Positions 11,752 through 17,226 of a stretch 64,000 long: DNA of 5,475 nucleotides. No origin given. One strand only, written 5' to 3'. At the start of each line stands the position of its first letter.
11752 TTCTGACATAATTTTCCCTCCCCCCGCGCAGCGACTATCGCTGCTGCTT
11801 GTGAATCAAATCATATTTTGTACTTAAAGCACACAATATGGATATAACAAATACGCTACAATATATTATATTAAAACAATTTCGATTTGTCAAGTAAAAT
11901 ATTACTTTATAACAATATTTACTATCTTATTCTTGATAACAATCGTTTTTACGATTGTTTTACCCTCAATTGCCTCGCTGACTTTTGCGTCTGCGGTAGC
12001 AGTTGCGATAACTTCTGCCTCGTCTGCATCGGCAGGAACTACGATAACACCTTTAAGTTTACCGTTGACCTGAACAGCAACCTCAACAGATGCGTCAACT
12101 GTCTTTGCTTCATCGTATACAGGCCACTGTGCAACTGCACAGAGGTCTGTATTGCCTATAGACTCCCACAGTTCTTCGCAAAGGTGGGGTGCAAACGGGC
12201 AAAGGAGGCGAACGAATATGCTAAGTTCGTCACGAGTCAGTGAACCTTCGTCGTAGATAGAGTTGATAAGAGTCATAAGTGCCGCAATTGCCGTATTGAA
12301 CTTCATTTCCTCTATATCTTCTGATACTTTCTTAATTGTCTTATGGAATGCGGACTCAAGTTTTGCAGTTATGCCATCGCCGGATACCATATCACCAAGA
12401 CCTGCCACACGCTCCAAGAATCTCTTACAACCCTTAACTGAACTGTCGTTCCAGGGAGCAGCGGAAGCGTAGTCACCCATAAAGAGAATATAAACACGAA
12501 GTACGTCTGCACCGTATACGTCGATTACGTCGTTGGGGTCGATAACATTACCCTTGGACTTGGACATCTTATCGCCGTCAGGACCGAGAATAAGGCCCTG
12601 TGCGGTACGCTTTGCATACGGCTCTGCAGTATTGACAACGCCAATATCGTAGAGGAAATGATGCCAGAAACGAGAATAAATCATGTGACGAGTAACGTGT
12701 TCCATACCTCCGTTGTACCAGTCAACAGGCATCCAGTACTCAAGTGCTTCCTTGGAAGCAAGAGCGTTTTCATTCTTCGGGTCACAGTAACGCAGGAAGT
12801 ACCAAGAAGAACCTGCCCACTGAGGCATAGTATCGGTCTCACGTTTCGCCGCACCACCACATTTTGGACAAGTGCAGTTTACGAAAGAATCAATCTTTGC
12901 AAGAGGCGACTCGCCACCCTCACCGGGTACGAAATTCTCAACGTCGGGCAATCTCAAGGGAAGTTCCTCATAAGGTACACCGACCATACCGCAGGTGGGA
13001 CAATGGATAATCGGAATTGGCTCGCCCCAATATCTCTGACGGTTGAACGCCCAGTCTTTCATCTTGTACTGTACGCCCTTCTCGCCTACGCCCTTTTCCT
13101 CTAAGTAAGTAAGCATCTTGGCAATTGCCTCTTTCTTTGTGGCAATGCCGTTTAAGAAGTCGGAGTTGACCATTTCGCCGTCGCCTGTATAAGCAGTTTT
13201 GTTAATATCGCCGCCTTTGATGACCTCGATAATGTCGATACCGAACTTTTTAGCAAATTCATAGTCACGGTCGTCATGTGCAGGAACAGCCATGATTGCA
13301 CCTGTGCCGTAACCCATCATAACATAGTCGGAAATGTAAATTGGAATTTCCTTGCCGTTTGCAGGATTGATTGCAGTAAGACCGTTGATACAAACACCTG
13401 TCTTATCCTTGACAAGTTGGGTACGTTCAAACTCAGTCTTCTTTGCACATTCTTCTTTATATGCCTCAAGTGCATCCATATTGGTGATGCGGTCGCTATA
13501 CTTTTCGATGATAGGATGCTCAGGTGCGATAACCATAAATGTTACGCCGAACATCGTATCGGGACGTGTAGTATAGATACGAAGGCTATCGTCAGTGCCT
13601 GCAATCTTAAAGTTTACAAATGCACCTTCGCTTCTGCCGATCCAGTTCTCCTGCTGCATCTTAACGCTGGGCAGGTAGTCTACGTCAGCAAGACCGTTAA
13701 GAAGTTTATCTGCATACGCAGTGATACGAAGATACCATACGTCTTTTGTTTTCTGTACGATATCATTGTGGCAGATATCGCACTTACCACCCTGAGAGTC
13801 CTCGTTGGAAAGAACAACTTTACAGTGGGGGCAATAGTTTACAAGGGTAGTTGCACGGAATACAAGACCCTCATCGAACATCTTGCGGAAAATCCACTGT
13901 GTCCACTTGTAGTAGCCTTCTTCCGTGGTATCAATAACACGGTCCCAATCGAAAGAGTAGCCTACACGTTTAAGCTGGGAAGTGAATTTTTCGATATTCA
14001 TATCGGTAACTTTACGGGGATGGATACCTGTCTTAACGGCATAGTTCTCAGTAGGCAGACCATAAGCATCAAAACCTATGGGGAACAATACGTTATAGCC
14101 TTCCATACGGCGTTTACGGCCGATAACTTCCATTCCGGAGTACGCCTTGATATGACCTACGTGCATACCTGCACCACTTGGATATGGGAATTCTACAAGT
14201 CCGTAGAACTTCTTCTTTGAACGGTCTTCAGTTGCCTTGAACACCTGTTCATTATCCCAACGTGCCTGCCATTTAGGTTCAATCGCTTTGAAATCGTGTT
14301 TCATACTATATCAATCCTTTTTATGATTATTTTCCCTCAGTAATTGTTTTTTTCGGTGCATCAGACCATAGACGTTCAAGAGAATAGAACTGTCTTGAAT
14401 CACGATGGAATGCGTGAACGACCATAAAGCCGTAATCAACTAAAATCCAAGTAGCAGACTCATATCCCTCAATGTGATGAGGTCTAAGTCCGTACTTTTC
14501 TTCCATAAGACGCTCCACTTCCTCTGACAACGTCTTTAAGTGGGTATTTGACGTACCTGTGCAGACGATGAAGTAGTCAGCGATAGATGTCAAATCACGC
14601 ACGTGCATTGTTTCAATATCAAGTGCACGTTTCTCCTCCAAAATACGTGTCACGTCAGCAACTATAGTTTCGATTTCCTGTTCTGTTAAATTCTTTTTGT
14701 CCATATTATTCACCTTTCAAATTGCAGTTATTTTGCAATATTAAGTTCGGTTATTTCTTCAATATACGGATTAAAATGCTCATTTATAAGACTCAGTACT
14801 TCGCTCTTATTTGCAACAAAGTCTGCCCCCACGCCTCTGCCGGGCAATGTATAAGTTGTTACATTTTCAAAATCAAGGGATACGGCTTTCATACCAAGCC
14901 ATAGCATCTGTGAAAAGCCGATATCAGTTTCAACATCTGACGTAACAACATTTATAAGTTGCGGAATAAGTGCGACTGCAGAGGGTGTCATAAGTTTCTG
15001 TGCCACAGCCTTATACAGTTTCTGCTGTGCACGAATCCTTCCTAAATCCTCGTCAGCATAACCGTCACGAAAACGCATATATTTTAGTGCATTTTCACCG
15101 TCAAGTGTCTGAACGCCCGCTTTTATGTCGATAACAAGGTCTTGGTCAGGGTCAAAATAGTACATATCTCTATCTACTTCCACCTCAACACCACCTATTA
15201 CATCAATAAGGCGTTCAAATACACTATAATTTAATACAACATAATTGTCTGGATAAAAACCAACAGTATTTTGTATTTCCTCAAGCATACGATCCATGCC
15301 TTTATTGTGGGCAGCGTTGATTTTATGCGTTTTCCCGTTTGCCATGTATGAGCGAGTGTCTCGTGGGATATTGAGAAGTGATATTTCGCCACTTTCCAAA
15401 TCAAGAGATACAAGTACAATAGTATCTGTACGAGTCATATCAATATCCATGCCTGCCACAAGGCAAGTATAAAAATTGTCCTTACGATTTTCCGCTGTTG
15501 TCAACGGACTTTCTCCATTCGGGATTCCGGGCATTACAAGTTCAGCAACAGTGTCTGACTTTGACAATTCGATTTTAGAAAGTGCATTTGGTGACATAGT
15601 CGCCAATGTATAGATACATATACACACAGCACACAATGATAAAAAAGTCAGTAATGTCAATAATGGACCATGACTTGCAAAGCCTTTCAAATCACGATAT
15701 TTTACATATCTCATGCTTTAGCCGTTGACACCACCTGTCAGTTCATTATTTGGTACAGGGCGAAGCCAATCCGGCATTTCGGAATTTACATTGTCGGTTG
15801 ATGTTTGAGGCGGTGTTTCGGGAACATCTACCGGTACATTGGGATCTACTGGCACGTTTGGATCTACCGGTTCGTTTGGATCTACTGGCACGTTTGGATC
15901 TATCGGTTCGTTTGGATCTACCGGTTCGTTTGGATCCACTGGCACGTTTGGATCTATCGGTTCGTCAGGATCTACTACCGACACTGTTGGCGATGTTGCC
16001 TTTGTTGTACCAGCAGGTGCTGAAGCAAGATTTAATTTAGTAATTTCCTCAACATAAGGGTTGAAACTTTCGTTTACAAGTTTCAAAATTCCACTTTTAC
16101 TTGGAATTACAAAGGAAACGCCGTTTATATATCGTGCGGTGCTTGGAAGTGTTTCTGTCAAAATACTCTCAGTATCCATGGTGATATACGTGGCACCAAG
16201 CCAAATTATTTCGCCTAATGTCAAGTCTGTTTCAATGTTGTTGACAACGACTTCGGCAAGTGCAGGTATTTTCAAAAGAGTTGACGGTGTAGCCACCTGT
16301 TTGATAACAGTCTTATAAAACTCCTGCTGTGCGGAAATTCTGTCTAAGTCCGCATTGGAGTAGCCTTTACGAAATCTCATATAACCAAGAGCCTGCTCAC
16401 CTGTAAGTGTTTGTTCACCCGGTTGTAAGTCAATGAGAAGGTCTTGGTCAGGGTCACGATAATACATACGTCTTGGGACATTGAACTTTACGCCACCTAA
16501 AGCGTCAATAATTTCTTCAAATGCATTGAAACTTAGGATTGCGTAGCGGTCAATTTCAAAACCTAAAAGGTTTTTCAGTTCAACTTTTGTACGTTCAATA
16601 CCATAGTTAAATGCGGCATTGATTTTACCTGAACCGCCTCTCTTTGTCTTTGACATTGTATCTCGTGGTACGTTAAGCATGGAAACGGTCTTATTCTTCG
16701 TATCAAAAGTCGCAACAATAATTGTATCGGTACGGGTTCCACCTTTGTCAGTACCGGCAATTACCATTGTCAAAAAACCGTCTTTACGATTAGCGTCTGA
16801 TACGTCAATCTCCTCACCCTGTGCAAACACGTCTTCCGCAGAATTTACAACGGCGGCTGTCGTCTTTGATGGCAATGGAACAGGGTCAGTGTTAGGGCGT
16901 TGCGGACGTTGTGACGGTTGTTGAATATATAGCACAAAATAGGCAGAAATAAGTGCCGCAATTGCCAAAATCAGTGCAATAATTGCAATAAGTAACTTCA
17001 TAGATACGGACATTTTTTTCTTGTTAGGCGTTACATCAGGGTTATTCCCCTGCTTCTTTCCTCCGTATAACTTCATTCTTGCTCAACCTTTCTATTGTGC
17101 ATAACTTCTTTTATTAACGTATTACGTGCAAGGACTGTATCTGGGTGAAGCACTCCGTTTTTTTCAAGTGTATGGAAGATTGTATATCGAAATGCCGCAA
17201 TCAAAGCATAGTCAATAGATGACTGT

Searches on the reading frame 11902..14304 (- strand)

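Call 75: search_protein_families(library=pfam, proteins=[window:11902-14304:-], max_evalue=0.00001)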
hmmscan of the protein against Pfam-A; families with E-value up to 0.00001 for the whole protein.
window:11902-14304:- (800 aa): 4 families
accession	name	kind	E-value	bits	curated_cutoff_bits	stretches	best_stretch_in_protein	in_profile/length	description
PF13603.12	tRNA-synt_1_2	-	8.5e-62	208.4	25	1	219-399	1-182/185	Leucyl-tRNA synthetase, editing domain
PF00133.28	tRNA-synt_1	-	1.2e-50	172.9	22.7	2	11-221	1-224/414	tRNA synthetases class I (I, L, M and V)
PF09334.17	tRNA-synt_1g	-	7.1e-28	97.9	20.1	1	39-181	7-145/391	tRNA synthetases class I (M)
PF08264.19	Anticodon_1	-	2.8e-21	76.4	25.1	1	649-764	4-145/148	Anticodon-binding domain of tRNA ligase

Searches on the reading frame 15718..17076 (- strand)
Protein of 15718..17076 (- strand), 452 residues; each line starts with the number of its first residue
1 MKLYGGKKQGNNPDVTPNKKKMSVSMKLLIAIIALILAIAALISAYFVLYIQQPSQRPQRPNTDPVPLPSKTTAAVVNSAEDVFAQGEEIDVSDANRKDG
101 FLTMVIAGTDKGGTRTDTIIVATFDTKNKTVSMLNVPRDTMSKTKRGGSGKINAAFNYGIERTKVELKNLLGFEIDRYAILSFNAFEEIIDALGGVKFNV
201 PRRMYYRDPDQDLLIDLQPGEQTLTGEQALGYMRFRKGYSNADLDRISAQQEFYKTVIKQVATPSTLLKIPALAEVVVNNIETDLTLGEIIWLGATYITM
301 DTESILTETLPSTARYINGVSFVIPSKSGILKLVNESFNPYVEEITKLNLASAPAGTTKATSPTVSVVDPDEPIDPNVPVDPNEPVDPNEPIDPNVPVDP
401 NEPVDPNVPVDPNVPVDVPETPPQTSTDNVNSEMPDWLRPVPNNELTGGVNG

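Call 75: search_protein_families(library=pfam, proteins=[window:15718-17076:-], max_evalue=0.00001)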
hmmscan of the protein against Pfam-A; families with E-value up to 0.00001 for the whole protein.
window:15718-17076:- (452 aa): 1 family
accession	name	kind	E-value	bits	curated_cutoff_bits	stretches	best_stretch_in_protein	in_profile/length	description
PF03816.19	LytR_cpsA_psr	-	2.5e-39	135.3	24.6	1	115-262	1-149/150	LytR_cpsA_psr family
